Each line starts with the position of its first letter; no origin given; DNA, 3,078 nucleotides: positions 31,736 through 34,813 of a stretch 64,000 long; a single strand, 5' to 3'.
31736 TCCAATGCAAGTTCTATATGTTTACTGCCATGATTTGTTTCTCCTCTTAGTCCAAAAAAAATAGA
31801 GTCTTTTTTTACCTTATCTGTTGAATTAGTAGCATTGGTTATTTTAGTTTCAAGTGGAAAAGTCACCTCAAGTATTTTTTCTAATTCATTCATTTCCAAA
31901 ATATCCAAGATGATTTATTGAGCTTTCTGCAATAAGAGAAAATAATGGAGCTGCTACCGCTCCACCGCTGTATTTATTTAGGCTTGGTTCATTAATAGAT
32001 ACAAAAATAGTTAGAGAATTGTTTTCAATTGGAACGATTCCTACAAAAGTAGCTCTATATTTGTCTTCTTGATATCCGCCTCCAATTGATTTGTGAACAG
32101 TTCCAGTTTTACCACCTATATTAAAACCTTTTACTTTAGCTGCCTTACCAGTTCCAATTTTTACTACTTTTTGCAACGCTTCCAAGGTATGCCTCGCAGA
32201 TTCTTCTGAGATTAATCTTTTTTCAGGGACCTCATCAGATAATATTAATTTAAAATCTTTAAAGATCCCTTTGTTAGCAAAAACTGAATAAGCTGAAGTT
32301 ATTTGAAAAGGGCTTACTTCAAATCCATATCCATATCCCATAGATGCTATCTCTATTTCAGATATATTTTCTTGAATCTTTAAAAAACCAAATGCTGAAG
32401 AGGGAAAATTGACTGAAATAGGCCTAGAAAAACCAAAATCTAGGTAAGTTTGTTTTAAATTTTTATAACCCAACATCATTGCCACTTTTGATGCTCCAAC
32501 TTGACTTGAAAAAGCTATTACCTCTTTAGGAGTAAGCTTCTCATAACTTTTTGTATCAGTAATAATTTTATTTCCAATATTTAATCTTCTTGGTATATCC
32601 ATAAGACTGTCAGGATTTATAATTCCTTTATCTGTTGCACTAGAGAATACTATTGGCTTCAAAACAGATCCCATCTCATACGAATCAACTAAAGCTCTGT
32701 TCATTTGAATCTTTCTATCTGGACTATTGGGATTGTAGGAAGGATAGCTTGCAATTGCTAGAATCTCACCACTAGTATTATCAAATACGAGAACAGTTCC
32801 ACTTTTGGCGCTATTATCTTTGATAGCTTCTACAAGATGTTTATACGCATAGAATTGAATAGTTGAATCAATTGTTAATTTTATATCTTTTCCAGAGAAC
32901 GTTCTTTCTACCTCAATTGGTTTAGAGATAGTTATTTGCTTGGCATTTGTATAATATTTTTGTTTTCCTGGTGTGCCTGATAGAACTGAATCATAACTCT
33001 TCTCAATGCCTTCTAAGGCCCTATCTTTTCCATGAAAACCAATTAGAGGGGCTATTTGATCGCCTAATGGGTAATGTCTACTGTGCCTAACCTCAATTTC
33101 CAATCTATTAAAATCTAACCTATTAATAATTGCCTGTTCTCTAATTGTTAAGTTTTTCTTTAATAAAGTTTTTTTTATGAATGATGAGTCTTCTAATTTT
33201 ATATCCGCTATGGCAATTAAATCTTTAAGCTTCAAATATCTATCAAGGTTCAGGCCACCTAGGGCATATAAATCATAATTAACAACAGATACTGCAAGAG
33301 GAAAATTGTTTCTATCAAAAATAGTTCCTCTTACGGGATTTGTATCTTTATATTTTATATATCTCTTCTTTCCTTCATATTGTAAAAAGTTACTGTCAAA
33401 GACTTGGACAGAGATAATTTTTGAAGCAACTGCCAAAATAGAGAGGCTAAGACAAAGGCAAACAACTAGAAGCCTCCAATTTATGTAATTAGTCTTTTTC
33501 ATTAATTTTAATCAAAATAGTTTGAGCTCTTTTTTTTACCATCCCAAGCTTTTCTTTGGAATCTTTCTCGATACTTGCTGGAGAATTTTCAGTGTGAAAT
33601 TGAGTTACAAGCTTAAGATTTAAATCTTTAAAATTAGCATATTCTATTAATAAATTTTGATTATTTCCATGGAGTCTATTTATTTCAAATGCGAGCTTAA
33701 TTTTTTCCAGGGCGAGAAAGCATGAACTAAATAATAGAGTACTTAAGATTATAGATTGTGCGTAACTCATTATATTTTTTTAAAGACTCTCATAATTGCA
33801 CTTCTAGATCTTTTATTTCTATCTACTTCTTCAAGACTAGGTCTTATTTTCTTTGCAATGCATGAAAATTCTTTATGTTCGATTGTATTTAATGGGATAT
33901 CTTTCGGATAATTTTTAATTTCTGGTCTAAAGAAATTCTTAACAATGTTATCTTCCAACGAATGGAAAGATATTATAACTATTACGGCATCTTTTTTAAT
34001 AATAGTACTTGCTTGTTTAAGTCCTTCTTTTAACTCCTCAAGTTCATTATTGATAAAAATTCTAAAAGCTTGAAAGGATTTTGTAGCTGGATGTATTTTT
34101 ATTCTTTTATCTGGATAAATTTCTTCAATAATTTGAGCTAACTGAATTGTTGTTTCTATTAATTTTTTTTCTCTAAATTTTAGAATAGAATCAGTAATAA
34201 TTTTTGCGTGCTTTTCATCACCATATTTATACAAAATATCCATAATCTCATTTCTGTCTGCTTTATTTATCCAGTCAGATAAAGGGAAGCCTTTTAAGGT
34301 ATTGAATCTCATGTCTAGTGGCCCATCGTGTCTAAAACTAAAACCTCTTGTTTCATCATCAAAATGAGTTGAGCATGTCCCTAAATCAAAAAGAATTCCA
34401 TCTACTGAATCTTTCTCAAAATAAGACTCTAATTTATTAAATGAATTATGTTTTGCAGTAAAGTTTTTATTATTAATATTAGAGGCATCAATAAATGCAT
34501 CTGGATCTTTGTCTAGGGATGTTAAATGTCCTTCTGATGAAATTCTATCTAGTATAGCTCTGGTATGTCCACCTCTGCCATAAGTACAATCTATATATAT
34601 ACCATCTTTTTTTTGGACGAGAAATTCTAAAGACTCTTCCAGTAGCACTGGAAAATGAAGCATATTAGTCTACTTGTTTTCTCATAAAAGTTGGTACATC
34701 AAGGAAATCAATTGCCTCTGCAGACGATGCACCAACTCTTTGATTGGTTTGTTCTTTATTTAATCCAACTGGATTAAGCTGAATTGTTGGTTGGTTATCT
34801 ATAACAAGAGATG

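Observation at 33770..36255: ftsZ relocated from the 3' end of the dcw cluster to second position (mraZ-ftsZ-rsmH-ftsL-...-ftsQ-ftsA)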

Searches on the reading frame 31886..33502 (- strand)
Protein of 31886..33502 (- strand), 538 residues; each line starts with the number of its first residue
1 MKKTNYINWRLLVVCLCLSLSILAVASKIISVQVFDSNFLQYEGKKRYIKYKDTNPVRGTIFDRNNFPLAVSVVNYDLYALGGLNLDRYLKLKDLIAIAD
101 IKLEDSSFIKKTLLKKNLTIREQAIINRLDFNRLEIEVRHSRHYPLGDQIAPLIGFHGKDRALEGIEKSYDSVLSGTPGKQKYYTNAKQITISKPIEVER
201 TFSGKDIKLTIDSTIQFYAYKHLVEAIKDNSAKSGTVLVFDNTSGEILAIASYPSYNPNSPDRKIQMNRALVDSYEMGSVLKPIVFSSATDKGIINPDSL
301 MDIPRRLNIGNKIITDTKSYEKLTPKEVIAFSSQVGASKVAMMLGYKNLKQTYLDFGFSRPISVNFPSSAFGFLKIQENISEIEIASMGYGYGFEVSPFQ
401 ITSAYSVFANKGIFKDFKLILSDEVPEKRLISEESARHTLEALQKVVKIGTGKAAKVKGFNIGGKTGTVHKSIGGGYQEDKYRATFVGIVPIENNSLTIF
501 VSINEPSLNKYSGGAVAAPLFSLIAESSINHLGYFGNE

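Call 4: search_protein_families(library=ncbifam, proteins=[window:31886-33502:-])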
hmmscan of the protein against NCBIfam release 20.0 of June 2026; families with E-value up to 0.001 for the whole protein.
window:31886-33502:- (538 aa): 25 families
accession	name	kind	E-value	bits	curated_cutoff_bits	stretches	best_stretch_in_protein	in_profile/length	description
NF053573.1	PBP2_PenA_Neis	exception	5.9e-90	302.4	1105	1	2-533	19-565/572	peptidoglycan D,D-transpeptidase PBP2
NF011685.0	PRK15105.1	subfamily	2.1e-79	267.7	737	1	3-526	16-555/588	peptidoglycan glycosyltransferase FtsI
TIGR02214.1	spoVD_pbp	equivalog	1.9e-76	257.8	688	1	12-533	3-559/636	stage V sporulation protein D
TIGR03423.1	pbp2_mrdA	equivalog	1e-54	186.1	455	1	10-527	2-589/593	penicillin-binding protein 2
NF051842.1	PBP4_5_Efaec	equivalog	3e-32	111.8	700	1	48-524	155-665/668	penicillin-binding protein PBP4(5)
NF038271.1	strep_PBP2X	exception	2.4e-30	105.4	1050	1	164-510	215-595/750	penicillin-binding protein PBP2X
TIGR02074.1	PBP_1a_fam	subfamily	8.9e-29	100.7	508.75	1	180-526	197-530/535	PBP1A family penicillin-binding protein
NF008061.0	PRK10795.1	equivalog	2.6e-20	72.6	962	2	164-430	209-495/634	peptidoglycan DD-transpeptidase MrdA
TIGR02073.1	PBP_1c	equivalog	3.3e-18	65.7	494.2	1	205-468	242-493/728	penicillin-binding protein 1C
NF000237.1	MECA_PBP2A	equivalog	4.1e-17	61.7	750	2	50-257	143-367/668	PBP2a family beta-lactam-resistant peptidoglycan transpeptidase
NF033378.1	MECD_PBP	exception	4.6e-16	58.3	1450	1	125-472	226-612/678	PBP2a family beta-lactam-resistant peptidoglycan transpeptidase MecD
NF000410.1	MECA1_pure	exception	1.7e-14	52.9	1480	2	326-473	454-603/666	PBP2a family beta-lactam-resistant peptidoglycan transpeptidase MecA1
NF000407.1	MECC_PBP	exception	6.7e-14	51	1500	2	164-257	278-364/665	PBP2a family beta-lactam-resistant peptidoglycan transpeptidase MecC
NF000409.1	MECA_pure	exception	1.2e-13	50.5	1490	2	326-471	456-603/668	PBP2a family beta-lactam-resistant peptidoglycan transpeptidase MecA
NF011423.0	PRK14850.1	equivalog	6.3e-13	48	1275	1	200-474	375-649/764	penicillin-binding protein 1b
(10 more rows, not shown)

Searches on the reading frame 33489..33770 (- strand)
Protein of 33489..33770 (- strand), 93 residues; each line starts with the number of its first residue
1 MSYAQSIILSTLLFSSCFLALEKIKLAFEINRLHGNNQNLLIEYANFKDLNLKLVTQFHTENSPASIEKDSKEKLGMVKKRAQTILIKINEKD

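Call 4: search_protein_families(library=ncbifam, proteins=[window:33489-33770:-])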
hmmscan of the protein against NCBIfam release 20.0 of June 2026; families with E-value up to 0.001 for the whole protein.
window:33489-33770:- (93 aa): 0 families

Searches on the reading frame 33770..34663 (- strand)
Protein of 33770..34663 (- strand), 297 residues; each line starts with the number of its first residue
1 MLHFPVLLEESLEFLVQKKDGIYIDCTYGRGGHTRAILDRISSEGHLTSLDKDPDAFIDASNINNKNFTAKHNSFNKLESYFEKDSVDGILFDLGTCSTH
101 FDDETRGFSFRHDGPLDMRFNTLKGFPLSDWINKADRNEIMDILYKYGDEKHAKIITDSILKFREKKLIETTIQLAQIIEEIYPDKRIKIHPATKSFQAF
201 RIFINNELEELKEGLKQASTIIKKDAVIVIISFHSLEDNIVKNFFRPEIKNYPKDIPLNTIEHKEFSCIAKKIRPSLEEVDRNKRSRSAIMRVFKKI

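Call 4: search_protein_families(library=ncbifam, proteins=[window:33770-34663:-])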
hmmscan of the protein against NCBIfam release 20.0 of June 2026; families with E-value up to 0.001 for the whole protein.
window:33770-34663:- (297 aa): 2 families
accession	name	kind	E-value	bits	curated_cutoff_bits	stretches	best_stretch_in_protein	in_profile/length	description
TIGR00006.1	TIGR00006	equivalog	7.3e-93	311.4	154.3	1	2-296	6-309/310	16S rRNA (cytosine(1402)-N(4))-methyltransferase RsmH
NF053511.1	tRNA_U34_MnmM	equivalog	3.4e-06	26.7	135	1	16-95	15-97/183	tRNA 5-(aminomethyl)-2-thiouridylate-methyltransferase MnmM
